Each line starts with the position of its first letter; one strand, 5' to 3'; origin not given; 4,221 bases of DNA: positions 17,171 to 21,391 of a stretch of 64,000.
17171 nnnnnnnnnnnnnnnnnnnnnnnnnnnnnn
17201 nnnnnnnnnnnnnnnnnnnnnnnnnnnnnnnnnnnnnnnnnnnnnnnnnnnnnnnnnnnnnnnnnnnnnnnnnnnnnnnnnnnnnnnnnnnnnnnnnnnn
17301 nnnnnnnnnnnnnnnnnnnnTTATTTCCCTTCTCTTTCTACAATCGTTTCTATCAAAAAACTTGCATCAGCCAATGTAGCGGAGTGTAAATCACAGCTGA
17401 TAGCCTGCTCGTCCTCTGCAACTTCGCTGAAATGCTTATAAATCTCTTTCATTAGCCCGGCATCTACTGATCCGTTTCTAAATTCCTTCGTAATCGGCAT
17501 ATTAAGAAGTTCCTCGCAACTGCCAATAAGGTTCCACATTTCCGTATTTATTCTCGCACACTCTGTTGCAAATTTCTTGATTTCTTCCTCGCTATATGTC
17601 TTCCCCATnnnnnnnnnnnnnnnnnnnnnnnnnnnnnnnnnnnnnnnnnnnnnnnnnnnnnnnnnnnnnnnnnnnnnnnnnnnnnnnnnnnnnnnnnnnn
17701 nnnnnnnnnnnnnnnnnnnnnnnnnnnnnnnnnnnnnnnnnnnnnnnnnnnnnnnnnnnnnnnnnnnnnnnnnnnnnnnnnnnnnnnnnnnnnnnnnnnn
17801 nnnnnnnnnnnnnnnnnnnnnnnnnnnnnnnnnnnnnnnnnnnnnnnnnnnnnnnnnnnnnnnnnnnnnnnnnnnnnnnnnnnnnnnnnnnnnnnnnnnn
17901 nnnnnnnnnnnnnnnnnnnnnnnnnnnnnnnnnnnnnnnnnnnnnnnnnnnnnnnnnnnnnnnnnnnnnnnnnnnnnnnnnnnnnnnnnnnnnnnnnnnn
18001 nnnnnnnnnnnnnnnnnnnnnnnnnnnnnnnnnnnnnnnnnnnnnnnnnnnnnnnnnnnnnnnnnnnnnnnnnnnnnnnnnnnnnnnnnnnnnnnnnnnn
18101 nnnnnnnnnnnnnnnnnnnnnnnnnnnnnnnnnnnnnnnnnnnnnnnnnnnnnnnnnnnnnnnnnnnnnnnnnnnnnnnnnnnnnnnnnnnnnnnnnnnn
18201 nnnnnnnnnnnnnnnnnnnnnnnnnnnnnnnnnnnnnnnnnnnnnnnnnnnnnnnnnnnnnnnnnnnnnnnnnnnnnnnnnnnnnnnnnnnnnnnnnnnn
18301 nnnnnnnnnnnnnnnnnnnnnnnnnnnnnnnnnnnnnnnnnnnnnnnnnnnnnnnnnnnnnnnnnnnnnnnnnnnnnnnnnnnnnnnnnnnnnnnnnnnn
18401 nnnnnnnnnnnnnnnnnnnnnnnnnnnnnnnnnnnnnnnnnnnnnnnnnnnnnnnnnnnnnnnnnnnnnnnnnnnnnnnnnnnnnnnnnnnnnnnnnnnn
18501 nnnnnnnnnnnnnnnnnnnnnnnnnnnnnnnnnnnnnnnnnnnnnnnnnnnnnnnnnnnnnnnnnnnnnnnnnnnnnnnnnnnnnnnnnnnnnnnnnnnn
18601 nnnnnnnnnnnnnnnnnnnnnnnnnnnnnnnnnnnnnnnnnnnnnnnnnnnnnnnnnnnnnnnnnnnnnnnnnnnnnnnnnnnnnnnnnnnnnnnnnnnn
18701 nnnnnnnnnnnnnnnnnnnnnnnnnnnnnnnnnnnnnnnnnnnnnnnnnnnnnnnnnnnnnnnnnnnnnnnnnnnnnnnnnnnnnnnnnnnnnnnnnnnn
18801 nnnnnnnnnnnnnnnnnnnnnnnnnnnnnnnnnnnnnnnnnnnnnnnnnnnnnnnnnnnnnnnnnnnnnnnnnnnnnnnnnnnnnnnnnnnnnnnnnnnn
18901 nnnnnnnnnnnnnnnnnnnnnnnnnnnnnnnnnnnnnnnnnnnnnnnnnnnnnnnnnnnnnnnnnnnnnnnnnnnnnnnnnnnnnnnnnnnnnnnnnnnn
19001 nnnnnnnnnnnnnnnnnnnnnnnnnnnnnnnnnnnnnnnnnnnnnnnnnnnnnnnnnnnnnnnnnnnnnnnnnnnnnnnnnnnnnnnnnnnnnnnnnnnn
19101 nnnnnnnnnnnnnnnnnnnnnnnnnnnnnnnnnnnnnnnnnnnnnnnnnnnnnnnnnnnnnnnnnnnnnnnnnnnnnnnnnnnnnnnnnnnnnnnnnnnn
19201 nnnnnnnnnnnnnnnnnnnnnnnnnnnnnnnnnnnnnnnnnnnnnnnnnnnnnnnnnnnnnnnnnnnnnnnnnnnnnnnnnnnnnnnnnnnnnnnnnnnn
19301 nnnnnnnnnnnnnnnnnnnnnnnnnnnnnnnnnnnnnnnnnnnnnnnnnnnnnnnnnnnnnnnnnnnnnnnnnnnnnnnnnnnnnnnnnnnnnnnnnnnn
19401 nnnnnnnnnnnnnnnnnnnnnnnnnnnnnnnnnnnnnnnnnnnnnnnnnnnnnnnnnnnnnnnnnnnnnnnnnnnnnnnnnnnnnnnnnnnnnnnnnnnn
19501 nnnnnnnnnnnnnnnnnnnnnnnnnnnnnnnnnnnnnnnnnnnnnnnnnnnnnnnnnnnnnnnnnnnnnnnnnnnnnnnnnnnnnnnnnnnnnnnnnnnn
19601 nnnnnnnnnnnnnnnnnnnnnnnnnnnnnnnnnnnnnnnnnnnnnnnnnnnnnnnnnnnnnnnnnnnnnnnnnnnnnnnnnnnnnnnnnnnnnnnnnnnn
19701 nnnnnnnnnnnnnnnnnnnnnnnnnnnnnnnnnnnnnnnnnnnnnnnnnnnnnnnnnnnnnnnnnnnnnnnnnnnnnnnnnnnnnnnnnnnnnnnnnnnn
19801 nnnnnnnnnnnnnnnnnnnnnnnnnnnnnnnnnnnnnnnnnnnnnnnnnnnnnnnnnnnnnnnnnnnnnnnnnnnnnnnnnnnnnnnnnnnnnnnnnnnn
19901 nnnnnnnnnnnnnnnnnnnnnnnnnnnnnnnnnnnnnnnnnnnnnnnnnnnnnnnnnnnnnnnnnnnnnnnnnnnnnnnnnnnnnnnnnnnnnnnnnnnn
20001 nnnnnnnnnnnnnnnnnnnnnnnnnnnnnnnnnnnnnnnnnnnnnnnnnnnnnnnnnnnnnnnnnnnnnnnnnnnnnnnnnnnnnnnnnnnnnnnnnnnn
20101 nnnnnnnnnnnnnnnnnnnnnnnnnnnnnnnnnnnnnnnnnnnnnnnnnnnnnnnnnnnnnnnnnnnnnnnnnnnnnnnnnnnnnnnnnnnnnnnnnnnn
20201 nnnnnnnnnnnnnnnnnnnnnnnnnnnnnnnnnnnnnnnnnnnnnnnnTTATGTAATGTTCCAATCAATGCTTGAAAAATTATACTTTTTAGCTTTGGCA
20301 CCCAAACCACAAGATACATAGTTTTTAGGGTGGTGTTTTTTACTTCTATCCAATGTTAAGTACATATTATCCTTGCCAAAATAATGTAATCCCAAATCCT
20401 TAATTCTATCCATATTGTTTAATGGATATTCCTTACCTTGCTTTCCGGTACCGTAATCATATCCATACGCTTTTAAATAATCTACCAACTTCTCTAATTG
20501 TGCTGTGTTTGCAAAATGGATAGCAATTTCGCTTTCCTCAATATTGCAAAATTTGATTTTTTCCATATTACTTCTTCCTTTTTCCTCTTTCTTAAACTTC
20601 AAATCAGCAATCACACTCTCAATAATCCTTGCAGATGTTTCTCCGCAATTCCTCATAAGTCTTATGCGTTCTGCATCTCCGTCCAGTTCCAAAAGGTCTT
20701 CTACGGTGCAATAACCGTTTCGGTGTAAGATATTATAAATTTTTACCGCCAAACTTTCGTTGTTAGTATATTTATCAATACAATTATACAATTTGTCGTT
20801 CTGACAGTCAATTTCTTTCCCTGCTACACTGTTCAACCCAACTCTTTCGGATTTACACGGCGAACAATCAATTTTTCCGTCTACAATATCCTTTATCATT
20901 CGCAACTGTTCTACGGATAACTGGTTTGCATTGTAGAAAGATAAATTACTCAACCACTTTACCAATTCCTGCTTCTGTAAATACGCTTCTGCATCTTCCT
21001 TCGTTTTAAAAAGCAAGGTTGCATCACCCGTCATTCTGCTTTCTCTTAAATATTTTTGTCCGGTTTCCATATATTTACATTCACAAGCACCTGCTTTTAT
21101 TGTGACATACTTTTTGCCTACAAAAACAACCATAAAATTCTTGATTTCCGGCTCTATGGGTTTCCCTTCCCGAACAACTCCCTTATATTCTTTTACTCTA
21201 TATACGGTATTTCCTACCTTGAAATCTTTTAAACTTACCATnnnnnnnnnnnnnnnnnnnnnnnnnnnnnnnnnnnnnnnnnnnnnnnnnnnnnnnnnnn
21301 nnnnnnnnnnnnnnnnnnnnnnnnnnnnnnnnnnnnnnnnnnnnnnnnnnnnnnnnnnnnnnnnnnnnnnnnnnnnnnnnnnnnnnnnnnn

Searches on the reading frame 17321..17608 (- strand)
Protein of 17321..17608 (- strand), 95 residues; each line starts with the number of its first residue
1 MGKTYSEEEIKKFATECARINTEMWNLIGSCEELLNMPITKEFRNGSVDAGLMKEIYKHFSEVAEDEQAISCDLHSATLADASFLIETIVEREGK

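Call 54: search_protein_families(library=pfam, alignment_id=A3, max_evalue=0.001)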
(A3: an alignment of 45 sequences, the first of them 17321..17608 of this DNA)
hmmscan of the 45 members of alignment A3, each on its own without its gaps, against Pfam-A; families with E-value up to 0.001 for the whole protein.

A. member 1, window:17321-17608:- (95 aa): 0 families

B. families by the number of members that match (of 45 scanned): 10 families
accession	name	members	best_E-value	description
PF12158.14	DUF3592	2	6.8e-05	Domain of unknown function (DUF3592)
PF02452.23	PemK_toxin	1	1.1e-16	PemK-like, MazF-like toxin of type II toxin-antitoxin system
PF24203.1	Phage_ProQ_C_like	1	1.3e-08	Phage ProQ C-terminal-like domain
PF01381.28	HTH_3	1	1.1e-07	Helix-turn-helix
PF13443.12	HTH_26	1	4.9e-07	Cro/C1-type HTH DNA-binding domain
PF12844.13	HTH_19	1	2.5e-05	Helix-turn-helix domain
PF13560.12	HTH_31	1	5.9e-05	Helix-turn-helix domain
PF09297.16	Zn_ribbon_NUD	1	8.5e-05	NADH pyrophosphatase zinc ribbon domain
PF08369.16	PCP_red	1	0.0003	Proto-chlorophyllide reductase 57 kD subunit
PF14549.12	P22_Cro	1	0.00059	DNA-binding transcriptional regulator Cro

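Call 77: search_protein_families(library=ncbifam, alignment_id=A3, max_evalue=0.01)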
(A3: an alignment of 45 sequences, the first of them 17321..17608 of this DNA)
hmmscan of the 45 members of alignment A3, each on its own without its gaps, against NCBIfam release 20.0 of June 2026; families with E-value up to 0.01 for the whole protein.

A. member 1, window:17321-17608:- (95 aa): 0 families

B. families by the number of members that match (of 45 scanned): 17 families
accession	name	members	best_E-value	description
NF041951.1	phage_RstR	1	1.8e-08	RstR family transcriptional repressor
NF007257.0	PRK09706.1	1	2.9e-08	transcriptional repressor DicA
NF003162.0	PRK04140.1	1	5e-06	transcriptional regulator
NF052239.1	antitox_spr1629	1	2.3e-05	spr1629 family repressor/antitoxin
NF047948.1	male_kill_WMK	1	2.8e-05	WO male-killing family protein Wmk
TIGR03830.1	CxxCG_CxxCG_HTH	1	0.00016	type II TA system antitoxin MqsA family protein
NF003518.0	PRK05182.2-4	1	0.0035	DNA-directed RNA polymerase subunit alpha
TIGR00270.2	TIGR00270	1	0.0036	multiprotein bridging factor aMBF1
NF045846.1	MSC0882_dom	1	0.0044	MSC_0882 family membrane protein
TIGR03070.1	couple_hipB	1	0.0058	type II toxin-antitoxin system Y4mF family antitoxin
NF047912.1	ECs_2282_CxxC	1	0.007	ECs_2282 family putative zinc-binding protein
TIGR03141.1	cytochro_ccmD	1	0.0078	heme exporter protein CcmD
TIGR01689.1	EcbF-BcbF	1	0.0082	capsule biosynthesis phosphatase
NF003519.0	PRK05182.2-5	1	0.0083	DNA-directed RNA polymerase subunit alpha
NF011185.0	PRK14591.1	1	0.0086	16S rRNA-processing protein RimM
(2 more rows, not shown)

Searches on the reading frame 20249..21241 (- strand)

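Call 13: search_protein_families(library=phrogs, proteins=[window:20249-21241:-], max_evalue=0.00001)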
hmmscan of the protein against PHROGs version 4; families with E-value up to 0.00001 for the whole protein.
window:20249-21241:- (330 aa): 1 family
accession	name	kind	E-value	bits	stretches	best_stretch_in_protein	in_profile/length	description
phrog_3032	-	unknown function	4e-07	31.5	1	3-121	3-118/123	-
